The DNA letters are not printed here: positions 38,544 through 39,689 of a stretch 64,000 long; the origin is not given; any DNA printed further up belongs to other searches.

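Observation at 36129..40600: Low-GC island at the 3' end of gpmI, marked by a decayed duplicate of the gene end, carrying MTase-HNH, an NDT/TIR-like effector and a retropepsin-like protease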

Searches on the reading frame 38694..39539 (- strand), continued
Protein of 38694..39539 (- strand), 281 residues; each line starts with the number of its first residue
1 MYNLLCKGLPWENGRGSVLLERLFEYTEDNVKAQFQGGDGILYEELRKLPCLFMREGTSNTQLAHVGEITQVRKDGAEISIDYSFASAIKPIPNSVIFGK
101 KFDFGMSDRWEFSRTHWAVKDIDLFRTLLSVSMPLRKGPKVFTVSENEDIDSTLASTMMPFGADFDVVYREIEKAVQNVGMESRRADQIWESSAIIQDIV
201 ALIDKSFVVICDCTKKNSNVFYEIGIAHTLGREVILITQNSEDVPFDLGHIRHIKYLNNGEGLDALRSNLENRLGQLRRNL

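Call 83: get_annotated_region(hit=H19, flank=4900)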
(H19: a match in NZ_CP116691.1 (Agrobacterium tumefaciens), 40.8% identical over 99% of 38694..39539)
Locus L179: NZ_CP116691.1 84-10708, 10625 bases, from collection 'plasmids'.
description: Agrobacterium tumefaciens strain LMG 292 plasmid pAtLMG292b, complete sequence
organism: Agrobacterium tumefaciens (NCBI taxid 358)
taxonomy: Bacteria; Pseudomonadota; Alphaproteobacteria; Hyphomicrobiales; Rhizobiaceae; Agrobacterium; Agrobacterium tumefaciens
host: -; source: Lettuce,cell culture; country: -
typing (MOB-suite, as given by PLSDB): conjugative; replicon rep_cluster_593; relaxase MOBQ; mating-pair formation MPF_T
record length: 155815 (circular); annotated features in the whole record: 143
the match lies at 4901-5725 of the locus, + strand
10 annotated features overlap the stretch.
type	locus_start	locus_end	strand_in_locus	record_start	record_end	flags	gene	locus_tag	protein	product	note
CDS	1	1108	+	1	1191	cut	repA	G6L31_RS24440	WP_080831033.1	plasmid partitioning protein RepA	-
CDS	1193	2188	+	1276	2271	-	repB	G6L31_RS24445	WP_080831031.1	plasmid partitioning protein RepB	-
CDS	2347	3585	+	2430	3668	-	repC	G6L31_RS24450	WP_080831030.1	plasmid replication protein RepC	-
CDS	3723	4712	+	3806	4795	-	-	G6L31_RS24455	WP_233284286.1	hypothetical protein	-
CDS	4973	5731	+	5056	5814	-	-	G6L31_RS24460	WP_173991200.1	hypothetical protein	-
CDS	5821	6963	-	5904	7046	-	-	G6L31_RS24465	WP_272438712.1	site-specific integrase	GO:0015074 - DNA integration [Evidence IEA]; GO:0006310 - DNA recombination [Evidence IEA]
CDS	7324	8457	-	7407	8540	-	-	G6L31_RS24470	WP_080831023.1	site-specific integrase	GO:0015074 - DNA integration [Evidence IEA]; GO:0006310 - DNA recombination [Evidence IEA]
CDS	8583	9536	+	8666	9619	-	-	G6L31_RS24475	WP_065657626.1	DUF1403 family protein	-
CDS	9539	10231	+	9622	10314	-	-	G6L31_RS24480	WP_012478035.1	SMC-Scp complex subunit ScpB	-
CDS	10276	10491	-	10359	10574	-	-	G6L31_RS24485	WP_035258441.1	DUF3072 domain-containing protein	-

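Call 84: get_annotated_region(hit=H25, flank=5000)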
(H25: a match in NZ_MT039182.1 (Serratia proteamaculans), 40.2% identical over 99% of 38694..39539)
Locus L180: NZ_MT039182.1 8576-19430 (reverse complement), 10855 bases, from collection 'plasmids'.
description: Serratia proteamaculans strain AGR_143 plasmid unnamed2, complete sequence
organism: Serratia proteamaculans (NCBI taxid 28151)
taxonomy: Bacteria; Pseudomonadota; Gammaproteobacteria; Enterobacterales; Yersiniaceae; Serratia; Serratia proteamaculans
host: -; source: -; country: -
typing (MOB-suite, as given by PLSDB): mobilizable; replicon IncFII; relaxase MOBP
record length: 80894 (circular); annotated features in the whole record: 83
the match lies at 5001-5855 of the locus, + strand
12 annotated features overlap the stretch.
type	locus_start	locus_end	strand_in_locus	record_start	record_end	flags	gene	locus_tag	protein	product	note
CDS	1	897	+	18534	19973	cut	nhaC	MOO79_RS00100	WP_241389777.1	Na+/H+ antiporter NhaC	GO:1902600 - proton transmembrane transport [Evidence IEA]; GO:0006814 - sodium ion transport [Evidence IEA]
CDS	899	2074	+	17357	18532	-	-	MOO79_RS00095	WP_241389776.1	MalY/PatB family protein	GO:0009086 - methionine biosynthetic process [Evidence IEA]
CDS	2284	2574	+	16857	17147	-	-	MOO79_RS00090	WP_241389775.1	transcriptional regulator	-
CDS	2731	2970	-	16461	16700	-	-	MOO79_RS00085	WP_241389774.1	plasmid partition protein ParG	-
CDS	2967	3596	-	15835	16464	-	parA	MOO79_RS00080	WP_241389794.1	ParA family partition ATPase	-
CDS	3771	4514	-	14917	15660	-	-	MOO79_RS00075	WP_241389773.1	tyrosine-type recombinase/integrase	GO:0015074 - DNA integration [Evidence IEA]; GO:0006310 - DNA recombination [Evidence IEA]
CDS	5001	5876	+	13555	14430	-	-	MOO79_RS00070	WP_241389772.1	hypothetical protein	-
CDS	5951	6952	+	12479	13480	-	-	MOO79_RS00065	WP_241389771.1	hypothetical protein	-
CDS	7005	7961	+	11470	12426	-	-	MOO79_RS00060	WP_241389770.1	Rpn family recombination-promoting nuclease/putative transposase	-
CDS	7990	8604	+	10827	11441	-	-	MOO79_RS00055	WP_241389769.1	DUF2913 family protein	-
CDS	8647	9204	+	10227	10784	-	-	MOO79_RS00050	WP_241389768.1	transposase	-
CDS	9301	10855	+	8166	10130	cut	-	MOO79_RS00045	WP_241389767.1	AAA family ATPase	-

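Call 86: search_protein_families(library=phrogs, proteins=[window:38694-39539:-], max_evalue=0.001)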
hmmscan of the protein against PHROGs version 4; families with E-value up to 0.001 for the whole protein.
window:38694-39539:- (281 aa): 5 families
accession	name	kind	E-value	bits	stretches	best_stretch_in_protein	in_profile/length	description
phrog_3634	-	unknown function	2.5e-19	70.8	1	166-275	24-133/237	-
phrog_10872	-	unknown function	4e-12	47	1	172-275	50-153/306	-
phrog_26406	-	unknown function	6.7e-11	42.8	1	180-270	231-331/343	-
phrog_16139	-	unknown function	4.2e-06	27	1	153-266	199-314/323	-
phrog_4962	-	unknown function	0.00086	19.2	0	10-127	20-142/467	-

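Call 89: list_cluster_members(proteins=[P0001, P0241, P0121, P0243, P0002])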
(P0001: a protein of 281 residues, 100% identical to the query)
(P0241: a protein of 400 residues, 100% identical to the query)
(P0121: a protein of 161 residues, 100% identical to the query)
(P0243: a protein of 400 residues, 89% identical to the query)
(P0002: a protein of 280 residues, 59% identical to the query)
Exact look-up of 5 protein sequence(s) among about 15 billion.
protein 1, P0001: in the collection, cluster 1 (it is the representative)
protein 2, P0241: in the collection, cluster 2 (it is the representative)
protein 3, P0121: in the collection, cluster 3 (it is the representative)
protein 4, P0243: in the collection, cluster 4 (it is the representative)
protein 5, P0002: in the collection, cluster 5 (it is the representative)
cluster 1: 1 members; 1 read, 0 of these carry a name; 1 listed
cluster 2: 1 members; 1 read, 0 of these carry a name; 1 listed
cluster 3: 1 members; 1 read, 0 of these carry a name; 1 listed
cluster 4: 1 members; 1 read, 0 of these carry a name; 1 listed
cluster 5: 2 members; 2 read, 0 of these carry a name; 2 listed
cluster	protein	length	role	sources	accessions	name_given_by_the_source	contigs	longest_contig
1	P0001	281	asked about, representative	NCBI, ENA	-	-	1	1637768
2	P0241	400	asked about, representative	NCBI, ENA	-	-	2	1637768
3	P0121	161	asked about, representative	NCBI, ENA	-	-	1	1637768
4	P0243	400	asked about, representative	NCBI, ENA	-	-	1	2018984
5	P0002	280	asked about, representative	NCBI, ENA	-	-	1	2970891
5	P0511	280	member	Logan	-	-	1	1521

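Call 106: search_protein_families(library=pfam, alignment_id=A5, max_evalue=0.0001)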
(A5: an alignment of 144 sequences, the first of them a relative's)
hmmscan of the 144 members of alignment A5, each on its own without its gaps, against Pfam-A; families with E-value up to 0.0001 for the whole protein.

A. member 1, L082:7266-8177:- (303 aa): 2 families
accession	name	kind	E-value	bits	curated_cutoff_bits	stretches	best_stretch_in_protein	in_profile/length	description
PF13676.11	TIR_2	-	4.6e-19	69.5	28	1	7-128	1-116/122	TIR domain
PF01582.25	TIR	-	4.8e-14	53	21.3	1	5-117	2-115/179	TIR domain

B. families by the number of members that match (of 144 scanned): 98 families (the first 25 are shown)
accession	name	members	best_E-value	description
PF18184.6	SLATT_3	6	2.9e-48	SMODS and SLOG-associating 2TM effector domain 3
PF18181.6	SLATT_1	6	1.1e-40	SMODS and SLOG-associating 2TM effector domain 1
PF13676.11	TIR_2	6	8.7e-23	TIR domain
PF14015.11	DUF4231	6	3.3e-18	Protein of unknown function (DUF4231)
PF01381.28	HTH_3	4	7.5e-12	Helix-turn-helix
PF08937.16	ThsB_TIR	3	9.5e-18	Thoeris protein ThsB, TIR-like domain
PF13540.12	RCC1_2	2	4.2e-45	Regulator of chromosome condensation (RCC1) repeat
PF01610.23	DDE_Tnp_ISL3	2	3.3e-41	Transposase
PF07969.17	Amidohydro_3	2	9.4e-35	Amidohydrolase family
PF04471.18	Mrr_cat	2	9.2e-34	Restriction endonuclease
PF01582.25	TIR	2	4.8e-14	TIR domain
PF13560.12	HTH_31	2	8.2e-10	Helix-turn-helix domain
PF11185.13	DUF2971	2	1.7e-09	Protein of unknown function (DUF2971)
PF02515.22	CoA_transf_3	1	1.1e-90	CoA-transferase family III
PF13148.11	DUF3987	1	5.3e-82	Protein of unknown function (DUF3987)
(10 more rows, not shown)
